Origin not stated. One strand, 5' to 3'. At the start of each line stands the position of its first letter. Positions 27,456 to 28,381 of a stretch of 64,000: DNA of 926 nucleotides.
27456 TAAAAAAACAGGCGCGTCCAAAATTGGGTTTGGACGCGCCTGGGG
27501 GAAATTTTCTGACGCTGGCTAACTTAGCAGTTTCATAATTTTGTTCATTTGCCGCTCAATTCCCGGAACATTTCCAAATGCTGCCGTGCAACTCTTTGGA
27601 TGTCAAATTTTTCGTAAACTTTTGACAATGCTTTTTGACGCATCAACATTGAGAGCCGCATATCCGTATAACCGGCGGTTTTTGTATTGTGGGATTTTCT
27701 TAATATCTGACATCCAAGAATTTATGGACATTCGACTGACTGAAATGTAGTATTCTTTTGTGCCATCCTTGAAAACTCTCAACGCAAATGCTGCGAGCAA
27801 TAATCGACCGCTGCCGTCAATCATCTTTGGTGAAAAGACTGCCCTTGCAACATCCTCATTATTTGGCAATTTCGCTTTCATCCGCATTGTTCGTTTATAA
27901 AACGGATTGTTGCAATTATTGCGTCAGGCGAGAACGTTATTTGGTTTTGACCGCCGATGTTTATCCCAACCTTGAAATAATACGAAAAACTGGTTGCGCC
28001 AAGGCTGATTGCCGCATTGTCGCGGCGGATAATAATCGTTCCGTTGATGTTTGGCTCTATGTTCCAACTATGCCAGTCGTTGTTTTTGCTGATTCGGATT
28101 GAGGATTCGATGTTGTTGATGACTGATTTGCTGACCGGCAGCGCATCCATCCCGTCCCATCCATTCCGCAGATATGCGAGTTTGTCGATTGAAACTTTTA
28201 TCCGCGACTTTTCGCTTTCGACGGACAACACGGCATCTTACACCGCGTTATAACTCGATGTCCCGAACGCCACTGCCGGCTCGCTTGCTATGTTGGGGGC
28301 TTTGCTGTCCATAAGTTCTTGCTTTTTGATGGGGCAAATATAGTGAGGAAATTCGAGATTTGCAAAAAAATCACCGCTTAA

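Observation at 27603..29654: Tandem duplicate of an unrecognised, translationally coupled two-gene module (candidate toxin-antitoxin or defence-type cassette)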

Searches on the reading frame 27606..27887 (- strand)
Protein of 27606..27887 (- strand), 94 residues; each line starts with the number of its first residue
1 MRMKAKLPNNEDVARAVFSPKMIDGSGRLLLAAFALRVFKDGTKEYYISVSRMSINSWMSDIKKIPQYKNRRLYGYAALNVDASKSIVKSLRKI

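Call 5: search_protein_families(library=pfam, proteins=[window:27606-27887:-], max_evalue=1)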
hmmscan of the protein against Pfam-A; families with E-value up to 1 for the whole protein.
window:27606-27887:- (94 aa): 0 families

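Call 6: search_protein_families(library=padloc, proteins=[window:27606-27887:-], max_evalue=1)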
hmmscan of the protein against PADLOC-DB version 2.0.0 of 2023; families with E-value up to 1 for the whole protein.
window:27606-27887:- (94 aa): 0 families

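Call 9: search_protein_families(library=ncbifam, proteins=[window:27606-27887:-], max_evalue=1)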
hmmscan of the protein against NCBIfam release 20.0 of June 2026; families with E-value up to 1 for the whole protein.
window:27606-27887:- (94 aa): 0 families

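Call 10: search_protein_families(library=phrogs, proteins=[window:27606-27887:-], max_evalue=1)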
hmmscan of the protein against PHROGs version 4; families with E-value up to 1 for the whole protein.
window:27606-27887:- (94 aa): 0 families

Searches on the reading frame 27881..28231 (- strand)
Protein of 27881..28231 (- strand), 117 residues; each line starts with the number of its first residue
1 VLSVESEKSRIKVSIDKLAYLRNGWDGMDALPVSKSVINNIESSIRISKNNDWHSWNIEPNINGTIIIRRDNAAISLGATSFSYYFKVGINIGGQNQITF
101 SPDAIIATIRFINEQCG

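Call 5: search_protein_families(library=pfam, proteins=[window:27881-28231:-], max_evalue=1)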
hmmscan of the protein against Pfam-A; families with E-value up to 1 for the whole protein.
window:27881-28231:- (117 aa): 0 families

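Call 6: search_protein_families(library=padloc, proteins=[window:27881-28231:-], max_evalue=1)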
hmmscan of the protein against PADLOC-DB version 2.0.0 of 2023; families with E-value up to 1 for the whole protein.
window:27881-28231:- (117 aa): 0 families

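Call 9: search_protein_families(library=ncbifam, proteins=[window:27881-28231:-], max_evalue=1)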
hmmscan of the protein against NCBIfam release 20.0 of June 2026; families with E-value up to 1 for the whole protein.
window:27881-28231:- (117 aa): 0 families

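Call 10: search_protein_families(library=phrogs, proteins=[window:27881-28231:-], max_evalue=1)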
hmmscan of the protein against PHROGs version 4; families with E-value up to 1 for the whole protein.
window:27881-28231:- (117 aa): 2 families
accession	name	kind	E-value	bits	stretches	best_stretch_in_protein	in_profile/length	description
phrog_30544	-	unknown function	0.2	11.4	1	14-72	258-316/372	-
phrog_29255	-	unknown function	0.29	12.1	1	22-51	61-90/138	-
